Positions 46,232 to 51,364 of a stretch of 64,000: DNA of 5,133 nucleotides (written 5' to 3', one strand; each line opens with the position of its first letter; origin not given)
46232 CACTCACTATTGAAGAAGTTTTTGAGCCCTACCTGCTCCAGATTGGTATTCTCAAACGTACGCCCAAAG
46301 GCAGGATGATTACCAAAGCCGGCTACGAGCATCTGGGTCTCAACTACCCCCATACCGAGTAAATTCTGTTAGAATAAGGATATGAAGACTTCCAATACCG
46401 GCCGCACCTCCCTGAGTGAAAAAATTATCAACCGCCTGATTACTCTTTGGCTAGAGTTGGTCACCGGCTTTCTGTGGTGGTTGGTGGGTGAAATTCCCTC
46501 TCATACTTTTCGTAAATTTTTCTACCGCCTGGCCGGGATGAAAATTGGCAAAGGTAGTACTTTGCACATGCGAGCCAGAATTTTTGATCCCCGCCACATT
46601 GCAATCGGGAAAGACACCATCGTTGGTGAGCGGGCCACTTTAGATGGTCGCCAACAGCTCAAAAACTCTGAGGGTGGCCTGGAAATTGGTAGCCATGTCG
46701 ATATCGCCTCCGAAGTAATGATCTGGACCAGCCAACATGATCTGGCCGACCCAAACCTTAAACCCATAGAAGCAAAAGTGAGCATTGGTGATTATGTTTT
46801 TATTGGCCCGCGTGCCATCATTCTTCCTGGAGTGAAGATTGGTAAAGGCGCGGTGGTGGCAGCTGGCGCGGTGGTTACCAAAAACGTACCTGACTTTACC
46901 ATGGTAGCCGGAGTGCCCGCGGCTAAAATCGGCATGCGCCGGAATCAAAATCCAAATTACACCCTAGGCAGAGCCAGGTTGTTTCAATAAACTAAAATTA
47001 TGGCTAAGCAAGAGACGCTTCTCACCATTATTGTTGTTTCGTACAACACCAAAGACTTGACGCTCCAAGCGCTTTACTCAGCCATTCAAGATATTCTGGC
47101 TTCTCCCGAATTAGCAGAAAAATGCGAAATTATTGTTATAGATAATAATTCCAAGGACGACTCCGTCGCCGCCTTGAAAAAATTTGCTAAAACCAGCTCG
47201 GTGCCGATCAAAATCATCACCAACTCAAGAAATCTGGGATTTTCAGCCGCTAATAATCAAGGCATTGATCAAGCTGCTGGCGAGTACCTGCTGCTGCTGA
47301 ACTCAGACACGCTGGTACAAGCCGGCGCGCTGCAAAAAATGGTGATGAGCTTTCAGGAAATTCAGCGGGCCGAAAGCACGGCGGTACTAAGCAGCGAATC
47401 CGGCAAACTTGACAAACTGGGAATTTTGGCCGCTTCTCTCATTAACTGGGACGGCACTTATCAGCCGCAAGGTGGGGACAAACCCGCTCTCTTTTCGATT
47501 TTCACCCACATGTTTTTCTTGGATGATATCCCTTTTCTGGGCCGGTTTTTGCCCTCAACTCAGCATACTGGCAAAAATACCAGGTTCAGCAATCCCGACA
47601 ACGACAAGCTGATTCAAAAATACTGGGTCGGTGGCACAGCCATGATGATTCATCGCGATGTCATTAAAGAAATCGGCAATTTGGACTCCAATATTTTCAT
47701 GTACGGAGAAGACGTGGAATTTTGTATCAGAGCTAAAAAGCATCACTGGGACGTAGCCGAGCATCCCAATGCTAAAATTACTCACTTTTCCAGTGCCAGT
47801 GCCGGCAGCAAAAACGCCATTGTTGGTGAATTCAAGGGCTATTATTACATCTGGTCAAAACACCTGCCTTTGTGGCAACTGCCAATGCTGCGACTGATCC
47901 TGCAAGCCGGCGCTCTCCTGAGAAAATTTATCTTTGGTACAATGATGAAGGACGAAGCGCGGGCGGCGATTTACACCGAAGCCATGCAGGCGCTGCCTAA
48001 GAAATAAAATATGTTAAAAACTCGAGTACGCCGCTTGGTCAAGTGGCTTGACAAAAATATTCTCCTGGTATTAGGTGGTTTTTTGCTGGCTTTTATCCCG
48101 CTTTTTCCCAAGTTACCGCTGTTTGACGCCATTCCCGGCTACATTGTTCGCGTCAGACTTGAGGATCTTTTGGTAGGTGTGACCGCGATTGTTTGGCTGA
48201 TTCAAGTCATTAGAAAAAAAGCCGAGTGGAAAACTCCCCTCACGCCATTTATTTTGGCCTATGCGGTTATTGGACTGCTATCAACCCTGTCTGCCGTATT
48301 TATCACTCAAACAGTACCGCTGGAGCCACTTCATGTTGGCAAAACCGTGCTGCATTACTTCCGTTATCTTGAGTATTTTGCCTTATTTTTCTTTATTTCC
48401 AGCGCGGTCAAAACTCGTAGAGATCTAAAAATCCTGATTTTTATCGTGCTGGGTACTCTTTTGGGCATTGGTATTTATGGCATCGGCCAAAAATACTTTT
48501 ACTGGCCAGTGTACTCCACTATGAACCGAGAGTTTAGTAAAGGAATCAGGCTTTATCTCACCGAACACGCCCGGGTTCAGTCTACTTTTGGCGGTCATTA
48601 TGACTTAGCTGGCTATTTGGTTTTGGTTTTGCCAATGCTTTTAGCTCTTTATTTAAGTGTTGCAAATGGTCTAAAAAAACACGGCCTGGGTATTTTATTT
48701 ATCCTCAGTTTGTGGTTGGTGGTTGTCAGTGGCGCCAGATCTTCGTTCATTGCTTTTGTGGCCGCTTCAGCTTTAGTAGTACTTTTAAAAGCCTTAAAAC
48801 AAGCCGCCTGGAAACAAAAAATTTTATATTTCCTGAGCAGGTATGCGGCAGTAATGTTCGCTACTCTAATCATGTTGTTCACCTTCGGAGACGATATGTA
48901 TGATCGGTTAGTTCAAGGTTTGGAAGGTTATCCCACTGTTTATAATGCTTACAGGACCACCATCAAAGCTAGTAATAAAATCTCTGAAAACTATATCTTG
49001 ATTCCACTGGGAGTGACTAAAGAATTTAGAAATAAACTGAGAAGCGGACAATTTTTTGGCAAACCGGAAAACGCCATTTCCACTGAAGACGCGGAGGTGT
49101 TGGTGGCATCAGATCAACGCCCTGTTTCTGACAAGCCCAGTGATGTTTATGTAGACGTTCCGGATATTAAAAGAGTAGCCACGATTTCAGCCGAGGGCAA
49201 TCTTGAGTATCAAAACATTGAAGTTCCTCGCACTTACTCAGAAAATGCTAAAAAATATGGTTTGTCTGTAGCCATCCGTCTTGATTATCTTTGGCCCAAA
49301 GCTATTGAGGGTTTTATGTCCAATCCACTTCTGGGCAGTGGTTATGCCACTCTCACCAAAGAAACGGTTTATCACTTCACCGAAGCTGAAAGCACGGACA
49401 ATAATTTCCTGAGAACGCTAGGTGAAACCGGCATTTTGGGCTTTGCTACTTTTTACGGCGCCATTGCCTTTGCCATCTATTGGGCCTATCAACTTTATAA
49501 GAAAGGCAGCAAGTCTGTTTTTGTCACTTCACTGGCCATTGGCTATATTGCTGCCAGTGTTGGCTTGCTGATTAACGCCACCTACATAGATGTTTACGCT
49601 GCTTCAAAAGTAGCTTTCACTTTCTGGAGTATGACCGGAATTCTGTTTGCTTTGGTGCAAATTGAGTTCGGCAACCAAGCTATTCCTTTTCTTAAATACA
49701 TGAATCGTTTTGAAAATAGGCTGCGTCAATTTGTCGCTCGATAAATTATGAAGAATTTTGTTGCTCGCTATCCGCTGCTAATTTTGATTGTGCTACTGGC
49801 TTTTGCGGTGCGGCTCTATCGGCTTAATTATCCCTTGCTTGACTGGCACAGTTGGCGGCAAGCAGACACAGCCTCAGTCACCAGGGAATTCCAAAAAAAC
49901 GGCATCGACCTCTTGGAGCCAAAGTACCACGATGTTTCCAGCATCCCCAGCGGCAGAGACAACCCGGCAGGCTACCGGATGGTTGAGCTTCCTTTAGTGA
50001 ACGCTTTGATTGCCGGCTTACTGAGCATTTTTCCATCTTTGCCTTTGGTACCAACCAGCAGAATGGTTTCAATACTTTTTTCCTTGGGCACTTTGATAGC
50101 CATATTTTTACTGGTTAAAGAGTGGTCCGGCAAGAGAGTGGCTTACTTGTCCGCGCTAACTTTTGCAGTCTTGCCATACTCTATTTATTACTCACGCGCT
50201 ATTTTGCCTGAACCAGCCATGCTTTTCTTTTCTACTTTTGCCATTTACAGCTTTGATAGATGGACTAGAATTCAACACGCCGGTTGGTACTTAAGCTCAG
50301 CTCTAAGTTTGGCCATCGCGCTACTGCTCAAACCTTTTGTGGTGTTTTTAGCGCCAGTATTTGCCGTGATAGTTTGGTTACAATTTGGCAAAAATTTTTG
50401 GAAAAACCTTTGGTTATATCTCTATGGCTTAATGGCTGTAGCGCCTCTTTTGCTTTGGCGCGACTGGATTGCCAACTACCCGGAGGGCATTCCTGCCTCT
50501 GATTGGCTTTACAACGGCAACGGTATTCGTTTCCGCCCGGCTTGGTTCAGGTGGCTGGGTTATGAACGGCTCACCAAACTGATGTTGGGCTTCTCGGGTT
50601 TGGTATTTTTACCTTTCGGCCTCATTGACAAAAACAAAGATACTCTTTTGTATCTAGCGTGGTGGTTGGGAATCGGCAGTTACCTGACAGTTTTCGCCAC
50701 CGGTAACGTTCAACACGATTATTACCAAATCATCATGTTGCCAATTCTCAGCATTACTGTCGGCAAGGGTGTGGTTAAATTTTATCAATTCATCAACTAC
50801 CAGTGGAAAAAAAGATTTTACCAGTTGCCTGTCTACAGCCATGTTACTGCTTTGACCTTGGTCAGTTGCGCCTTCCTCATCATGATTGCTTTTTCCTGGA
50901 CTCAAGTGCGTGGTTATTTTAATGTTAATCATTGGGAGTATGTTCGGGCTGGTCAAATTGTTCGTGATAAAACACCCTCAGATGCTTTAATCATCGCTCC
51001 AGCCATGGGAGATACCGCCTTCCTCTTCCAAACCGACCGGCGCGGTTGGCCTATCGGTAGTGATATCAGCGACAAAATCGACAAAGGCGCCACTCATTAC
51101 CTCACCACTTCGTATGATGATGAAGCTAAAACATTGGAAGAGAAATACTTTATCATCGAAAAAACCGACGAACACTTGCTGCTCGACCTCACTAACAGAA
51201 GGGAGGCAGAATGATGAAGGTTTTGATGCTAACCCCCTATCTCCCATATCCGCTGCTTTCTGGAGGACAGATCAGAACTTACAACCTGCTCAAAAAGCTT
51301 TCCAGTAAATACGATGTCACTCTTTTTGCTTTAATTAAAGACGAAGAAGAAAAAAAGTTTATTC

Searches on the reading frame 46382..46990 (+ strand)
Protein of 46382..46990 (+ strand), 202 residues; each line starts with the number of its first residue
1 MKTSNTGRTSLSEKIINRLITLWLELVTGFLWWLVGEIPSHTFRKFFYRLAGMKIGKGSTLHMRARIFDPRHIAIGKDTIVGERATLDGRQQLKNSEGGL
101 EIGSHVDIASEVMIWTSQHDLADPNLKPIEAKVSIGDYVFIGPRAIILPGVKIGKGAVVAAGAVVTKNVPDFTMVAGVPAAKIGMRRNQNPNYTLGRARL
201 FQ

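Call 7: search_protein_families(library=pfam, proteins=[window:46382-46990:+], max_evalue=0.001)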
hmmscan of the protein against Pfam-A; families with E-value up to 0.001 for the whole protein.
window:46382-46990:+ (202 aa): 3 families
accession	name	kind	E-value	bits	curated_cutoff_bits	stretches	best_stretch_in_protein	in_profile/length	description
PF00132.30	Hexapep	-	1e-14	54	27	1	133-167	2-36/36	Bacterial transferase hexapeptide (six repeats)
PF14602.12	Hexapep_2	-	7.9e-11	41.9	27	1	133-167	2-34/34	Hexapeptide repeat of succinyl-transferase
PF25084.1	LbH_EIF2B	-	0.00022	21.6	54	0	71-169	14-97/105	EIF2B subunit epsilon LbH domain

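Call 46: search_protein_families(library=ncbifam, proteins=[window:46382-46990:+], max_evalue=0.00001)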
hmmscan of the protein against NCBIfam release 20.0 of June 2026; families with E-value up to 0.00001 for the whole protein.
window:46382-46990:+ (202 aa): 36 families (the best 25 are shown)
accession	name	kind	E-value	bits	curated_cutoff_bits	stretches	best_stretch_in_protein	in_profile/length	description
NF007797.0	PRK10502.1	subfamily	2.2e-25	89.4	192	1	30-188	23-181/183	WcaF family extracellular polysaccharide biosynthesis acetyltransferase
NF058585.1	HptprglPActTf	PfamEq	1.6e-19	70.1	300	1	132-189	106-163/172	heptaprenylglyceryl phosphate O-acetyltransferase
NF038307.1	EPS_acetyl_HpsU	equivalog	3.4e-19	69.1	305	1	30-181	22-173/178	hormogonium polysaccharide biosynthesis acetyltransferase HpsU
TIGR03308.1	phn_thr-fam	hypoth_equivalog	2e-18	67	201.65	1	122-186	98-162/204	phosphonate metabolim protein, transferase hexapeptide repeat family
NF007240.0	PRK09677.1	equivalog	1e-17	64.2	243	1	99-186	85-184/192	putative lipopolysaccharide biosynthesis O-acetyl transferase WbbJ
TIGR03570.1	NeuD_NnaD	subfamily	1.4e-17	64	160.8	1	129-180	150-201/202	NeuD/PglB/VioB family sugar acetyltransferase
TIGR03532.1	DapD_Ac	equivalog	1.8e-16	60.4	231.75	1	130-184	158-212/231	2,3,4,5-tetrahydropyridine-2,6-dicarboxylate N-acetyltransferase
NF007499.0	PRK10092.1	equivalog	3e-16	59.7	314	1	100-183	94-180/183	maltose O-acetyltransferase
NF000311.1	Vat_ABCDEFH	equivalog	5.2e-15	55.5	300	1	127-189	105-167/201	Vat family streptogramin A O-acetyltransferase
TIGR04008.1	WcaF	equivalog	5.9e-15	55.6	326.3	1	41-183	40-175/180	colanic acid biosynthesis acetyltransferase WcaF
NF033468.1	stregram_VatI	exception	1.8e-13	50.8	415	1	128-187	108-167/208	streptogramin A O-acetyltransferase Vat(I)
NF000490.1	chloram_CatB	equivalog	2.7e-12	46.4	350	1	133-188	111-166/210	type B chloramphenicol O-acetyltransferase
NF000101.1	stregram_VatA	exception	3.8e-12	46.3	450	1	127-184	113-170/219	streptogramin A O-acetyltransferase Vat(A)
NF000097.1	stregram_VatC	exception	3.9e-12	46.5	425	1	128-190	114-176/212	streptogramin A O-acetyltransferase Vat(C)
NF000504.1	stregram_VatH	exception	6.7e-12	45.7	475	1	125-186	110-171/216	streptogramin A O-acetyltransferase Vat(H)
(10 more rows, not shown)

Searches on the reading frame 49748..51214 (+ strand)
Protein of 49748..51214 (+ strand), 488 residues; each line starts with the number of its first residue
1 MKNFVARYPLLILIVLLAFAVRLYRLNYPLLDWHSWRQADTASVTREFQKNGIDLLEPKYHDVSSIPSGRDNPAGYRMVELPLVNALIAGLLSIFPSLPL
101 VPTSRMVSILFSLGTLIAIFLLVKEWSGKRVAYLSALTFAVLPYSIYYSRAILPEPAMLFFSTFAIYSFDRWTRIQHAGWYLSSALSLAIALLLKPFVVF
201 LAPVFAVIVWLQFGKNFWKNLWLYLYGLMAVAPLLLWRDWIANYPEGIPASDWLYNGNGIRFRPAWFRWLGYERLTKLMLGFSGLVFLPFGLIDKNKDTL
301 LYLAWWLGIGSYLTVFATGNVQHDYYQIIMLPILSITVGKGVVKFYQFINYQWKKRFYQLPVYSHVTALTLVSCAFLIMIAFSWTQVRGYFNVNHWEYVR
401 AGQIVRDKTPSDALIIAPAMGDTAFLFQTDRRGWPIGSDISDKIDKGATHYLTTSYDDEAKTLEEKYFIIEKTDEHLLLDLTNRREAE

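Call 4: search_protein_families(library=pfam, proteins=[window:49748-51214:+], max_evalue=0.01)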
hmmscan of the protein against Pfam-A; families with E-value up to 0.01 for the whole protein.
window:49748-51214:+ (488 aa): 2 families
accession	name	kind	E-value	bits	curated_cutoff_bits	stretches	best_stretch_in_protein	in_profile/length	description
PF13231.12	PMT_2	-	5.3e-12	46.7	26.1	1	82-237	4-160/160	Dolichyl-phosphate-mannose-protein mannosyltransferase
PF02366.24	PMT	-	1.1e-10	42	22.7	1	105-221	86-212/245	Dolichyl-phosphate-mannose-protein mannosyltransferase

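Call 10: search_protein_families(library=ncbifam, proteins=[window:49748-51214:+], max_evalue=0.01)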
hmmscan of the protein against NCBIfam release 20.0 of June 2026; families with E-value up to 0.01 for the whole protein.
window:49748-51214:+ (488 aa): 1 family
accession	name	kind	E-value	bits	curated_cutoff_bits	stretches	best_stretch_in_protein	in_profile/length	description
TIGR03663.1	TIGR03663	subfamily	2.8e-08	33.2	126.25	1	103-212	72-180/435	flippase activity-associated protein Agl23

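Call 71: search_solved_structures(query=window:49748-51214:+, max_evalue=1)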
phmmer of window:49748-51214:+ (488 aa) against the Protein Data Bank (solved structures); distinct sequences matched with E-value up to 1: 0.
